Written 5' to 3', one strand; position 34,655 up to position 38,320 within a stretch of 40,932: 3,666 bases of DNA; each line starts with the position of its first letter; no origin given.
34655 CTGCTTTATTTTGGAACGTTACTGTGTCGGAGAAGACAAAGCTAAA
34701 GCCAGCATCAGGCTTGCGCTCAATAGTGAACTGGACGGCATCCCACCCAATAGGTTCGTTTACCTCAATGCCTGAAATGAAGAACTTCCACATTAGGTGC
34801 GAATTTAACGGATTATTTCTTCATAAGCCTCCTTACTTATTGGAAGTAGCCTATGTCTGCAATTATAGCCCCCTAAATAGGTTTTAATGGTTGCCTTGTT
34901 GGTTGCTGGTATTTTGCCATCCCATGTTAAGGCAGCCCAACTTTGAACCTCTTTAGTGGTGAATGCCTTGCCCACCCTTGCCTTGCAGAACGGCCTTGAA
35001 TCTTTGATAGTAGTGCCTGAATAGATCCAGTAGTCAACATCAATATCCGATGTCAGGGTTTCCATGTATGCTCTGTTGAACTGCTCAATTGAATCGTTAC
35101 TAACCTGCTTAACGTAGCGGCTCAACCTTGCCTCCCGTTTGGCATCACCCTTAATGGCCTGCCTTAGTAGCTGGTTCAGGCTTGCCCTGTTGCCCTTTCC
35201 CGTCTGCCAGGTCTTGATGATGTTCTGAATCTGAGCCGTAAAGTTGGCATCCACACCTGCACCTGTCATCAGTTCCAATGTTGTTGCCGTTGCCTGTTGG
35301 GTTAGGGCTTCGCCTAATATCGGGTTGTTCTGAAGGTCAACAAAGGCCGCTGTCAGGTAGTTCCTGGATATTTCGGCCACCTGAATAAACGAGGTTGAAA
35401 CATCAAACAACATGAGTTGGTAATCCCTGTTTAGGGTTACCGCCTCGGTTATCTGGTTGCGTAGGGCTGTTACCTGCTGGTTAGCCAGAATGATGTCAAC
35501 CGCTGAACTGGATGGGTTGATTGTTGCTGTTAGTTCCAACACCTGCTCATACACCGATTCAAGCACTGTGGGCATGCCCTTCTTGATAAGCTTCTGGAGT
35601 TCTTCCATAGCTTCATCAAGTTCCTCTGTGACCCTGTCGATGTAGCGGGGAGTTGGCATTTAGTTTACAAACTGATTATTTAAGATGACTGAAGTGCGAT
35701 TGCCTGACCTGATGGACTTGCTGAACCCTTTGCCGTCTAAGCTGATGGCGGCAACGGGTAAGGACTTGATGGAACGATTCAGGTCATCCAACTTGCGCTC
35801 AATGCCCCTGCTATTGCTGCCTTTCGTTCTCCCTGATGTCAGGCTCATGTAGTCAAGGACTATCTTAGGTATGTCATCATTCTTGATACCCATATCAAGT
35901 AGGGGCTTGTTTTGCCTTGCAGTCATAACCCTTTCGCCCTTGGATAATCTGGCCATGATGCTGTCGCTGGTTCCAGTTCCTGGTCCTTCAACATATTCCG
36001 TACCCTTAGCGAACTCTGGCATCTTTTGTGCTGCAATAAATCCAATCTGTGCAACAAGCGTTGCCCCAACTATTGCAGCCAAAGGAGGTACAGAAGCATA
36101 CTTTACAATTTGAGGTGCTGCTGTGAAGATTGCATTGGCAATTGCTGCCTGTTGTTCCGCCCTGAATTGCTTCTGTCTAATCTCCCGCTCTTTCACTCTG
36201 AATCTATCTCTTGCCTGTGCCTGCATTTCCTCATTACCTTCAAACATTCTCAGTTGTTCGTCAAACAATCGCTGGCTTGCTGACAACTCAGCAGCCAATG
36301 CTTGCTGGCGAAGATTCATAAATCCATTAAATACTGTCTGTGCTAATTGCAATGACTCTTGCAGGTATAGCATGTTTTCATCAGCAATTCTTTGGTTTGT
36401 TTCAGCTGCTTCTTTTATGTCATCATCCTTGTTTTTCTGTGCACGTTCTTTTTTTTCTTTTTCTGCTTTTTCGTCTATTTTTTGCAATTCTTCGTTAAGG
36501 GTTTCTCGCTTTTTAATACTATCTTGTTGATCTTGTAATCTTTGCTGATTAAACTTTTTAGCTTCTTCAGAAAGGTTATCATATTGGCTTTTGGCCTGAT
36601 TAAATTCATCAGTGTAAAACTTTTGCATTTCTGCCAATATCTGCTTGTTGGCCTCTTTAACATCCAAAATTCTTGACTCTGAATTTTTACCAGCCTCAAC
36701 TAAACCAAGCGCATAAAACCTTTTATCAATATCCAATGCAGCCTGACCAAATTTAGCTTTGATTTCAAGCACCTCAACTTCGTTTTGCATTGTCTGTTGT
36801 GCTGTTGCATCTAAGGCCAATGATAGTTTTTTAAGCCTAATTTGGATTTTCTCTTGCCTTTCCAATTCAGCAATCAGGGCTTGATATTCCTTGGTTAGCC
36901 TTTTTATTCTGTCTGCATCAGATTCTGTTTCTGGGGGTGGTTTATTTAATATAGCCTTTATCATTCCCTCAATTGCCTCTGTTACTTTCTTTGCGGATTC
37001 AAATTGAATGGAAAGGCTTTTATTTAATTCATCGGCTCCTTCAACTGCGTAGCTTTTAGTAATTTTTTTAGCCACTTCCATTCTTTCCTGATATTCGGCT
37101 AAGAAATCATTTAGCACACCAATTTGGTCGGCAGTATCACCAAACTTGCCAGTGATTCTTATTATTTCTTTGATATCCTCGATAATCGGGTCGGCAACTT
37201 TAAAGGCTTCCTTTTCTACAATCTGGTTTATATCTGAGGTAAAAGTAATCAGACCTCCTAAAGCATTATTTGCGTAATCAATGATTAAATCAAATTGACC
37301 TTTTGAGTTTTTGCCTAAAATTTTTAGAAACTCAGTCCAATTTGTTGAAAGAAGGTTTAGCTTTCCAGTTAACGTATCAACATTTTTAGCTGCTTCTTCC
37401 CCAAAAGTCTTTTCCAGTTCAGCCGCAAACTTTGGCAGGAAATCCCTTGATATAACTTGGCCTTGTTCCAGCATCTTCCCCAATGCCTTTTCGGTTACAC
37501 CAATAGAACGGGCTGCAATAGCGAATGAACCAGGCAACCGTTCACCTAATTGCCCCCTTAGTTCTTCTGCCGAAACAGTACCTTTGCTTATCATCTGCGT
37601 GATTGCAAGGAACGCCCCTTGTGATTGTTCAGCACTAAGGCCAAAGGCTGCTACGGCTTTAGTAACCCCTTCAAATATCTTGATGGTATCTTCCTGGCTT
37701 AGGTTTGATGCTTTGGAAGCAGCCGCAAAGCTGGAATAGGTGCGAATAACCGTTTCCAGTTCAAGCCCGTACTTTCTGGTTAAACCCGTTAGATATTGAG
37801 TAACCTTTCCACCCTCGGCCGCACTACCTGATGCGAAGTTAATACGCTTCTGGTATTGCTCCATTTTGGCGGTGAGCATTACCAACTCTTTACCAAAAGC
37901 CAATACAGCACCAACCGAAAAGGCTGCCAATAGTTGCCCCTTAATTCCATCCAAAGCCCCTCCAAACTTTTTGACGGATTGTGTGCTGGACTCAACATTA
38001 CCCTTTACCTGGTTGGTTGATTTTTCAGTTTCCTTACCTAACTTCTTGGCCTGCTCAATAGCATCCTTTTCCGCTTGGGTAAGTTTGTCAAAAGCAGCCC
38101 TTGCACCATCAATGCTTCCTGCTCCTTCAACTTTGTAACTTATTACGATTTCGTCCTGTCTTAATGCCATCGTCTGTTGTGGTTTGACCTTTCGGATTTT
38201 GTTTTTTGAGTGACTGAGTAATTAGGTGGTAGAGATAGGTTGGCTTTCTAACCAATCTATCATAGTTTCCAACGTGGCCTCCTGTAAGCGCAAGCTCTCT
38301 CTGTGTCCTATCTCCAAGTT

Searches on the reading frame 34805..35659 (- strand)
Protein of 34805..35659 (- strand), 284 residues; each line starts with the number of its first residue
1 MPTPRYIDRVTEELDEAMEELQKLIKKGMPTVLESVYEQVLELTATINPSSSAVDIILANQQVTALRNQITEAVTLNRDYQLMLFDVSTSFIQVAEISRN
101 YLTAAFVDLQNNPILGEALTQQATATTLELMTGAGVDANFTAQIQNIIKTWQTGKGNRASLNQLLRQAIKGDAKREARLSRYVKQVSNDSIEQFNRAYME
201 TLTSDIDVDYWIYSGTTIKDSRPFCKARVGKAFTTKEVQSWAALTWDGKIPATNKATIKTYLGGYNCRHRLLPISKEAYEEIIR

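Call 9: search_protein_families(library=phrogs, proteins=[window:34805-35659:-], max_evalue=0.001)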
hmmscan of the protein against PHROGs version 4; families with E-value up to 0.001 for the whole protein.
window:34805-35659:- (284 aa): 0 families

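Call 25: search_protein_families(library=pfam, proteins=[window:34805-35659:-], max_evalue=0.01)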
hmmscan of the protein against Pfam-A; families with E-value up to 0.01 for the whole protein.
window:34805-35659:- (284 aa): 1 family
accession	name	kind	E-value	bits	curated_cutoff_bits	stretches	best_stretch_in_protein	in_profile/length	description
PF06152.16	Phage_min_cap2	-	0.00025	20.5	26.3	1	170-273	181-281/366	Phage minor capsid protein 2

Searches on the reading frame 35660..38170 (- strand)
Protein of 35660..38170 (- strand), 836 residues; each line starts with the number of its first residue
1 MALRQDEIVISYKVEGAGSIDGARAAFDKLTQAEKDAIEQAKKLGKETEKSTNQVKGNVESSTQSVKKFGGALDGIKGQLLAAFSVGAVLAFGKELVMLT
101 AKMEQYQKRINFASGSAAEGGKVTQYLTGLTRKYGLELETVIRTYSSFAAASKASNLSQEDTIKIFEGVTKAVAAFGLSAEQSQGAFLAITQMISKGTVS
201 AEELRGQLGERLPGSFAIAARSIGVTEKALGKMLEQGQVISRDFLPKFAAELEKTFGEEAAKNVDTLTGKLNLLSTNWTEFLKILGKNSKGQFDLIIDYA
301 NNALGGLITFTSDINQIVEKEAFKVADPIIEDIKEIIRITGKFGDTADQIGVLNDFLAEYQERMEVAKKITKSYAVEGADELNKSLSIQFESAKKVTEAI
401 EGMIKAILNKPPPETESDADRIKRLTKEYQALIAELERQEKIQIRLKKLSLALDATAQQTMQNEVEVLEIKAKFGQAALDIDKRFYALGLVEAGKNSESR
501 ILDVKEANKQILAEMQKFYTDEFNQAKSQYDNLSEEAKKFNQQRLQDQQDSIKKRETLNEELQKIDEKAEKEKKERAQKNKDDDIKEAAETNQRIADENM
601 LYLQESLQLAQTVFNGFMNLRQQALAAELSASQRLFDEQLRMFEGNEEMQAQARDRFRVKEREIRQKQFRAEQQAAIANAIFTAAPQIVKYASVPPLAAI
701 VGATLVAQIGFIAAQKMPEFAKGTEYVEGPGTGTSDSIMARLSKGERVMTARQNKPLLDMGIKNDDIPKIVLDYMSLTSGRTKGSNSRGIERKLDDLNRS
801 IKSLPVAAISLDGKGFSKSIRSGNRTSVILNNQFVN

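Call 9: search_protein_families(library=phrogs, proteins=[window:35660-38170:-], max_evalue=0.001)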
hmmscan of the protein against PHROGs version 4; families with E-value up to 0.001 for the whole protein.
window:35660-38170:- (836 aa): 27 families (the best 25 are shown)
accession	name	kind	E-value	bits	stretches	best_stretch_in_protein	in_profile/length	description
phrog_2335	-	tail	3e-68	231.9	1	27-343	421-739/1536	tail length tape measure protein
phrog_18891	-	tail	2.3e-55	189.1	2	23-615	196-740/1191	tail length tape measure protein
phrog_9807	-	tail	6.7e-36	124.2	1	31-342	256-580/1972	tail length tape measure protein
phrog_3336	-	tail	1.6e-34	120.7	2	51-282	47-271/1051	tail length tape measure protein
phrog_33615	-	unknown function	3.8e-26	92.1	1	128-284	316-472/1395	-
phrog_339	-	tail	1.8e-24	87.1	1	38-289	24-264/1123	tail length tape measure protein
phrog_4036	-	tail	5.9e-21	75.9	1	121-257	284-422/749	tail length tape measure protein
phrog_1107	-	tail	6.2e-20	71.8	1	28-282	140-384/1252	tail length tape measure protein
phrog_7740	-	tail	7.9e-19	67.5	1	29-289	25-278/2151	tail length tape measure protein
phrog_25927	-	tail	1.6e-18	67.9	1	21-256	119-346/625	tail length tape measure protein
phrog_28779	-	tail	8.5e-18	65.2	1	78-265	202-391/677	tail length tape measure protein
phrog_7817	-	unknown function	1.9e-17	64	1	69-255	283-468/742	-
phrog_1292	-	tail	4.2e-15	55.5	1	169-288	339-458/1523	tail length tape measure protein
phrog_1768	-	lysis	7.4e-15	54.7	1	168-290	147-269/1577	endolysin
phrog_5255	-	tail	1.3e-14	55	1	58-245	281-474/800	tail length tape measure protein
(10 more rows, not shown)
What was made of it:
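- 30778..38170 (-): Tail module proper: tape measure (35660-38170), then 284-aa, 760-aa virion structural and 578-aa proteins. PHROG tape-measure hits at E 3e-68 and virion structural protein at E 5e-54 (call 9).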
